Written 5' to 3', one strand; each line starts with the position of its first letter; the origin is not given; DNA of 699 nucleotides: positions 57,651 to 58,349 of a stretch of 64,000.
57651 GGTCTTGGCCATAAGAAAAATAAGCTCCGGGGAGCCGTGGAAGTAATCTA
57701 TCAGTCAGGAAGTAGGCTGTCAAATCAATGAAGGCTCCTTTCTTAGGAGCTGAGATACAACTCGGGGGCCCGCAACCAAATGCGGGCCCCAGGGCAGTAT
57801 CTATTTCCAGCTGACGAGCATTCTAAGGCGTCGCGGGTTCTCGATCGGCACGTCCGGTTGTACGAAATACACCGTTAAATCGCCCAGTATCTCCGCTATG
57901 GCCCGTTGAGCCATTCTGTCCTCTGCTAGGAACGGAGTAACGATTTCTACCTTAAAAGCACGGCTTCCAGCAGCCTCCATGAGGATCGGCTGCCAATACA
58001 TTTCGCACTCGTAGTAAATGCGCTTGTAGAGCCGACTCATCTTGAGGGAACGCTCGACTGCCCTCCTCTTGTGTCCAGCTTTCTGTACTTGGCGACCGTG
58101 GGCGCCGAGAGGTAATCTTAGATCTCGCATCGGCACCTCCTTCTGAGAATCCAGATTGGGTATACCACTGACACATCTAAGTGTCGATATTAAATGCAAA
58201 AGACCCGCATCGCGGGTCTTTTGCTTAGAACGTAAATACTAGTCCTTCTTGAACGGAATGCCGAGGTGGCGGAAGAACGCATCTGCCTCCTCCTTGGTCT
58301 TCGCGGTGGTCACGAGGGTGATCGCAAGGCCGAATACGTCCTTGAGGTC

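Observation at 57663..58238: Foreign gene with its own SD and terminators inserted between rplE (L5) and rpsN (S14)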

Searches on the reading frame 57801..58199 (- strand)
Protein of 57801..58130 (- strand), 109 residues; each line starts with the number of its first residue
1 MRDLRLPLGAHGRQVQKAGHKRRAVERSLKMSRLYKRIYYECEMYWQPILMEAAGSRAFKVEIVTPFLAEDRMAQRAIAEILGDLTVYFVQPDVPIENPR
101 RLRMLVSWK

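Call 3: search_protein_families(library=pfam, proteins=[window:57801-58130:-], max_evalue=1)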
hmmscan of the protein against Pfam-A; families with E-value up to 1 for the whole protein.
window:57801-58130:- (109 aa): 1 family
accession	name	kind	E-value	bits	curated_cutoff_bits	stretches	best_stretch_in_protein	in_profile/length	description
PF24724.1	DUF7676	-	0.07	13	27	1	8-74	80-147/166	Family of unknown function (DUF7676)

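Call 7: find_homologous_proteins(query=window:57801-58130:-, max_evalue=10)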
Query window:57801-58130:- (109 aa): 1 proteins with E <= 10 among 6 candidates.
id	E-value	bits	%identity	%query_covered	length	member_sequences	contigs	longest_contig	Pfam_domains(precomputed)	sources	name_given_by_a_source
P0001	5.4e-45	170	100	72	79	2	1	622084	-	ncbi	ncbi:MAG TPA: hypothetical protein VGE53_02445 [Candidatus Paceibacterota bacterium]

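Call 8: search_protein_families(library=phrogs, proteins=[window:57801-58130:-, window:57801-58199:-], max_evalue=1)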
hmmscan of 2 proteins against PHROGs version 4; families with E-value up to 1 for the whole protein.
window:57801-58130:- (109 aa): 2 families
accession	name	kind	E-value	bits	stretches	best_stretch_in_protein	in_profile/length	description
phrog_7692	-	unknown function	0.34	11.9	0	49-72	9-32/55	-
phrog_6531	-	unknown function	0.37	10.8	1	12-48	242-278/361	-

window:57801-58199:- (132 aa): 1 family
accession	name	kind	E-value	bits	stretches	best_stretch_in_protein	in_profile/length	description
phrog_6531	-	unknown function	0.52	10.3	1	35-71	242-278/361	-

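Call 9: search_protein_families(library=ncbifam, proteins=[window:57801-58130:-], max_evalue=1)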
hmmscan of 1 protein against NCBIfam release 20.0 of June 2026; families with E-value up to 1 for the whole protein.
window:57801-58130:- (109 aa): 0 families

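Call 10: search_protein_families(library=padloc, proteins=[window:57801-58130:-], max_evalue=1)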
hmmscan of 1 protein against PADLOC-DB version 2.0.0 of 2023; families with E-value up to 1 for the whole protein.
window:57801-58130:- (109 aa): 0 families

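Call 20: search_protein_representatives(protein=window:57801-58130:-)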
Query: 109 residues. Proteins with E-value up to 0.001 (for the whole library): 1; up to 1e-10: 1; up to 1e-30: 1. The best 1 are listed.
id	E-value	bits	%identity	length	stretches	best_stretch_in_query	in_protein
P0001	1.7e-45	169.7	100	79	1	31-109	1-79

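Call 23: find_related_loci(query=window:57801-58130:-, collection=metagenome_contigs, flank=3000)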
Query window:57801-58130:- (109 aa) in metagenome_contigs; peptide patterns used: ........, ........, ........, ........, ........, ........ (x = any residue, [..] = any of these).
378 stretches matched a pattern, but none encodes a relative of the query by tblastn (E <= 1e-3).

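Call 32: predict_structure(protein=window:57801-58130:-)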
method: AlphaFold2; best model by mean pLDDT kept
length: 109 residues; sequences in the alignment: 1
mean_pLDDT: 67.2   pTM: 0.61
mean pLDDT of the five models: 67.2, 66.9, 65.3, 65.3, 54.0
residues with pLDDT >= 90: 0; 70-90: 62; 50-70: 26; < 50: 21
segments of 3 or more residues with pLDDT < 50: 1-21
pLDDT, mean of each block of 10 residues (from residue 1): 32 38 59 79 81 70 82 83 78 61 76
secondary structure, 60 per line:
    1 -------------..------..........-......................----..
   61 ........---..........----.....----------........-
elements in order: H22-31 H33-54 E59-68 H72-81 E86-90 E101-108

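Call 38: fold_search(model_id=the predicted structure, library=pdb)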
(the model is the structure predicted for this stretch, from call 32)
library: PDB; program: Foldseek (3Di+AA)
matches with E <= 10: 225; with E <= 0.001: 0
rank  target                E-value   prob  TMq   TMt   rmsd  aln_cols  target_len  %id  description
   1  5eq6_A                3.4e-01  0.09  0.20  0.09   6.3        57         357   21  Pseudomonas aeruginosa PilM bound to AMP-PNP (released 2016-04-27)
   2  5eoy_B                3.6e-01  0.08  0.20  0.09   6.6        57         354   19  Pseudomonas aeruginosa SeMet-PilM bound to ADP (released 2016-04-27)
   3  3r95_B                3.9e-01  0.20  0.28  0.20   4.5        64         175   16  Crystal structure of Microcin C7 self immunity acetyltransferase MccE in complex with Acetyl-CoA (released 2011-04-20)
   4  5eox_A                3.9e-01  0.15  0.25  0.10   6.0        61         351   23  Pseudomonas aeruginosa PilM bound to ADP (released 2016-04-27)
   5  5eq6_B                3.9e-01  0.08  0.20  0.09   6.3        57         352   19  Pseudomonas aeruginosa PilM bound to AMP-PNP (released 2016-04-27)
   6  5eox_B                5.0e-01  0.15  0.26  0.10   5.9        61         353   23  Pseudomonas aeruginosa PilM bound to ADP (released 2016-04-27)
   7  5eoy_A                5.3e-01  0.14  0.25  0.10   6.2        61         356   23  Pseudomonas aeruginosa SeMet-PilM bound to ADP (released 2016-04-27)
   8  7ycx_K                5.7e-01  0.06  0.26  0.07  18.6       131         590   13  The structure of INTAC-PEC complex (released 2023-03-15)
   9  3r96_B                6.4e-01  0.15  0.28  0.20   4.5        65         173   15  Crystal structure of Microcin C7 self immunity acetyltransferase MccE in complex with Acetyl-CoA and AMP (released 2011-04-20)
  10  3r95_A                7.3e-01  0.11  0.27  0.19   4.6        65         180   18  Crystal structure of Microcin C7 self immunity acetyltransferase MccE in complex with Acetyl-CoA (released 2011-04-20)
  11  6m0s_A                1.0e+00  0.08  0.26  0.05  13.4        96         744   14  3.6A Yeast Vo state3 prime (released 2020-11-04)
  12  6cy6                  1.1e+00  0.11  0.27  0.20   5.5        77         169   12  Crystal structure of spermidine/spermine N-acetyltransferase SpeG from Escherichia coli in complex with tris(hydroxymeth (released 2018-04-18)
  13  5x5m_A                1.2e+00  0.13  0.21  0.14   5.7        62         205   10  Crystal structure of a hydrolase encoded by lin2189 from Listeria innocua (released 2017-12-06)
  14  6e09_C                1.4e+00  0.06  0.19  0.10  12.1        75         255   13  Crystal Structure of Helicobacter pylori TlpA Chemoreceptor Ligand Binding Domain (released 2018-09-12)
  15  1z9u_B                1.5e+00  0.10  0.29  0.20   5.3        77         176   10  Structural Genomics, The crystal structure of the acetyl transferase, modifies N-terminal serine of 50S ribosomal subu (released 2005-07-05)
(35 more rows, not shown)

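Call 49: find_homologous_proteins(query=A1, max_evalue=10)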
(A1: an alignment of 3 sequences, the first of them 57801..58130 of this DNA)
Query A1 (3 sequences) (109 aa, profile of the alignment): 5 proteins with E <= 10 among 433 candidates.
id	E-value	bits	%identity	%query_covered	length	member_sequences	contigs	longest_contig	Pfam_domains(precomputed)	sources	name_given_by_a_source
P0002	6.7e-45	170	-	-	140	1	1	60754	-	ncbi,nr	ncbi:MAG: hypothetical protein JWL75_63 [Parcubacteria group bacterium]|nr:hypothetical protein [Par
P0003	3.1e-37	145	-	-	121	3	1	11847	-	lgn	-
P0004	3.7e-30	122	-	-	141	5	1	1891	-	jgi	jgi:hypothetical protein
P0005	6.6e-30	122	-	-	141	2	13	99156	-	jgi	jgi:hypothetical protein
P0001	1.1e-25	108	100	72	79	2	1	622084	-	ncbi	ncbi:MAG TPA: hypothetical protein VGE53_02445 [Candidatus Paceibacterota bacterium]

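Call 51: find_encoding_contigs(protein=P0005, flank=4000, max_places=4)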
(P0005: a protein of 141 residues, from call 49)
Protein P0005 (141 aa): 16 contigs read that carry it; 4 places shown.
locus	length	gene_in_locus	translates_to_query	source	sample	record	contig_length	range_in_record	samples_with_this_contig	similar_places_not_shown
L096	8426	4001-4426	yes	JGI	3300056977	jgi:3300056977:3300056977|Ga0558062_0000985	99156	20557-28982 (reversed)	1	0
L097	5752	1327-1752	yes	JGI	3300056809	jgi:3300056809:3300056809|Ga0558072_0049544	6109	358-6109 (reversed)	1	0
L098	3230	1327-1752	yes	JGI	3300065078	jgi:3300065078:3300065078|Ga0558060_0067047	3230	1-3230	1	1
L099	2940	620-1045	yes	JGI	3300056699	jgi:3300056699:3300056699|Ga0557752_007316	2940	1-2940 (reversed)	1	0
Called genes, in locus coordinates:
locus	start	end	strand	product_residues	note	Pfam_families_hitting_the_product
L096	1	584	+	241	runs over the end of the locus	PF07650:KH_2, PF00189:Ribosomal_S3_C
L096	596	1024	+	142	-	PF00252:Ribosomal_L16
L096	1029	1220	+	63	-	PF00831:Ribosomal_L29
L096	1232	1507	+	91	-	PF00366:Ribosomal_S17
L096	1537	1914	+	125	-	PF00238:Ribosomal_L14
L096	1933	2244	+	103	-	PF00467:KOW, PF17136:ribosomal_L24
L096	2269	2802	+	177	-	PF00281:Ribosomal_L5, PF00673:Ribosomal_L5_C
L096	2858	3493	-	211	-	PF03006:HlyIII (weak)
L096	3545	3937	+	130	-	-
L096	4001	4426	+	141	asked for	-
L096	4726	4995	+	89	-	PF00253:Ribosomal_S14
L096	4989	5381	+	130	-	PF00410:Ribosomal_S8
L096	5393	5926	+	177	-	PF00347:Ribosomal_L6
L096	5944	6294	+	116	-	PF00861:Ribosomal_L18p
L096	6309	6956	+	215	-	PF00333:Ribosomal_S5, PF03719:Ribosomal_S5_C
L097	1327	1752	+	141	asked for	-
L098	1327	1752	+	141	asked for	-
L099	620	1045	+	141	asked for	-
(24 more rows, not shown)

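Call 61: predict_structure(protein=P0003)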
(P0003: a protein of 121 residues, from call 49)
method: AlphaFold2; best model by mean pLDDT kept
length: 121 residues; sequences in the alignment: 1
mean_pLDDT: 73.2   pTM: 0.53
mean pLDDT of the five models: 73.2, 62.5, 62.2, 60.9, 50.0
residues with pLDDT >= 90: 10; 70-90: 74; 50-70: 30; < 50: 7
segments of 3 or more residues with pLDDT < 50: 73-77
pLDDT, mean of each block of 10 residues (from residue 1): 68 90 84 75 77 81 70 50 69 82 65 69 58
secondary structure, 60 per line:
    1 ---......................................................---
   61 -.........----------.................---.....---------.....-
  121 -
elements in order: H4-57 E62-66 H67-70 H81-97 E101-105 E115-119

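Call 64: search_dna_similar(query=window:57801-58130:-, collection=phages, mode=protein, max_evalue=1)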
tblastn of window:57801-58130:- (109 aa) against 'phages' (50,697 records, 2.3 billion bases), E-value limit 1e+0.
No match.

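Call 65: search_dna_similar(query=window:57801-58130:-, collection=plasmids, mode=protein, max_evalue=1)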
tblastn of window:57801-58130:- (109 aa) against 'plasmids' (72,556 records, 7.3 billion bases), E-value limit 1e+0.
No match.

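Call 72: fold_search(model_id=the predicted structure, library=viral)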
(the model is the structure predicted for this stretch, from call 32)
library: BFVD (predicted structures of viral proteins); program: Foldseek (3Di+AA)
matches with E <= 10: 468; with E <= 0.001: 0
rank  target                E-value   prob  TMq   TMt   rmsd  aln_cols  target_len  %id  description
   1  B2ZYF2                5.4e-02  0.82  0.43  0.49   6.2       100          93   13  Uncharacterized protein [Ralstonia phage phiRSL1]
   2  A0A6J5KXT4            6.1e-02  0.82  0.44  0.43   8.8       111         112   11  Uncharacterized protein [uncultured Caudovirales phage]
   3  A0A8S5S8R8            6.5e-02  0.72  0.41  0.37   5.6       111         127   15  Uncharacterized protein [Phage sp. ctGns7]
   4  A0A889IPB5            7.9e-02  0.72  0.44  0.48   9.6        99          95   14  (no name in the UniProt tables at hand)
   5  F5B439                8.4e-02  0.63  0.35  0.42   9.5        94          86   13  (no name in the UniProt tables at hand)
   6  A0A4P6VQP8            1.1e-01  0.77  0.45  0.36   9.4        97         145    9  Uncharacterized protein [Mimivirus LCMiAC02]
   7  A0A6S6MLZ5            1.2e-01  0.54  0.40  0.37  11.2       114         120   16  (no name in the UniProt tables at hand)
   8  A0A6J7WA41            1.3e-01  0.87  0.53  0.56   5.3       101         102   15  Uncharacterized protein [uncultured Caudovirales phage]
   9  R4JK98                1.3e-01  0.44  0.42  0.36  17.3       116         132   14  Uncharacterized protein [Bacillus phage SIOphi]
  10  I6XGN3                1.4e-01  0.84  0.48  0.56   7.9        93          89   10  Uncharacterized protein [Aeromonas phage CC2]
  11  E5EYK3                1.4e-01  0.60  0.42  0.41   7.6       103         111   13  (no name in the UniProt tables at hand)
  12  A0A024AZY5            1.5e-01  0.82  0.50  0.44   5.3       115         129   10  Uncharacterized protein [Bacillus phage Evoli]
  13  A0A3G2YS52            1.5e-01  0.47  0.35  0.41   5.9        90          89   16  Uncharacterized protein [Serratia phage vB_SmaA_3M]
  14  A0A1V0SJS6            1.5e-01  0.33  0.29  0.29   6.1        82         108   17  Uncharacterized protein [Klosneuvirus KNV1]
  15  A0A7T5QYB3            1.7e-01  0.69  0.45  0.41   5.7       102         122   12  (no name in the UniProt tables at hand)
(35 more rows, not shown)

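Call 79: find_encoding_contigs(protein=P0003, flank=3000, max_places=4)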
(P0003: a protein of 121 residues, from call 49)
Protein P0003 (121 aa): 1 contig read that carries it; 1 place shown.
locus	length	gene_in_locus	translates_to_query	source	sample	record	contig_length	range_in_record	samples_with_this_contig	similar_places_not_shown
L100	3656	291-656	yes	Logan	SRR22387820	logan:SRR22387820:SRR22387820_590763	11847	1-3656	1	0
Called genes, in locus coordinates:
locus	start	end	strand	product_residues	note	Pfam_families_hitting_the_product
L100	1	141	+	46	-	?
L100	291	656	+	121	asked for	-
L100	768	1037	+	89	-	PF00253:Ribosomal_S14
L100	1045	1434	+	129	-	PF00410:Ribosomal_S8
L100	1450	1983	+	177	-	PF00347:Ribosomal_L6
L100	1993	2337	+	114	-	PF00861:Ribosomal_L18p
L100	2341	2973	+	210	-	PF00333:Ribosomal_S5, PF03719:Ribosomal_S5_C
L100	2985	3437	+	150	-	PF00828:Ribosomal_L27A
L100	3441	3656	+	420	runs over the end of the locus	PF00344:SecY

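Call 82: find_related_loci(query=A1, collection=viral_contigs, flank=3000)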
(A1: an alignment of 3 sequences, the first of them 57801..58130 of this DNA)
Query A1 (109 aa) in viral_contigs; peptide patterns used: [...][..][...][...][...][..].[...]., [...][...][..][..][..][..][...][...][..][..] (x = any residue, [..] = any of these).
240 stretches matched a pattern, but none encodes a relative of the query by tblastn (E <= 1e-3).

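Call 89: search_solved_structures(query=A1, max_evalue=10)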
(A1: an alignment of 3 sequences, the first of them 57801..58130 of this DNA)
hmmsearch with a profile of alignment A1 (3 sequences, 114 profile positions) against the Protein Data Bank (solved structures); distinct sequences matched with E-value up to 10: 1.
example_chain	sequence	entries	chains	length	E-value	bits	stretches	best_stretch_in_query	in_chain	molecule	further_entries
9s1t_A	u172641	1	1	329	0.8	13.3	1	18-83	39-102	De novo designed helical barrel - 6H5L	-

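Call 94: list_cluster_members(proteins=[P0001, window:57804-58130:-])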
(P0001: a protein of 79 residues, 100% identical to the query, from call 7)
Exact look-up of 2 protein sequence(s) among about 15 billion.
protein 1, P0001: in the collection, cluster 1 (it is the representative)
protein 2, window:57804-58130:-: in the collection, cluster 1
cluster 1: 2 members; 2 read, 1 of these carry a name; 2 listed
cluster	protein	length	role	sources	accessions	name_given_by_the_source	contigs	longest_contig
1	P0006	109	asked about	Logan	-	-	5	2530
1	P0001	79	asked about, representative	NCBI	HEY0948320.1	MAG TPA: hypothetical protein VGE53_02445 [Candidatus Paceibacterota bacterium]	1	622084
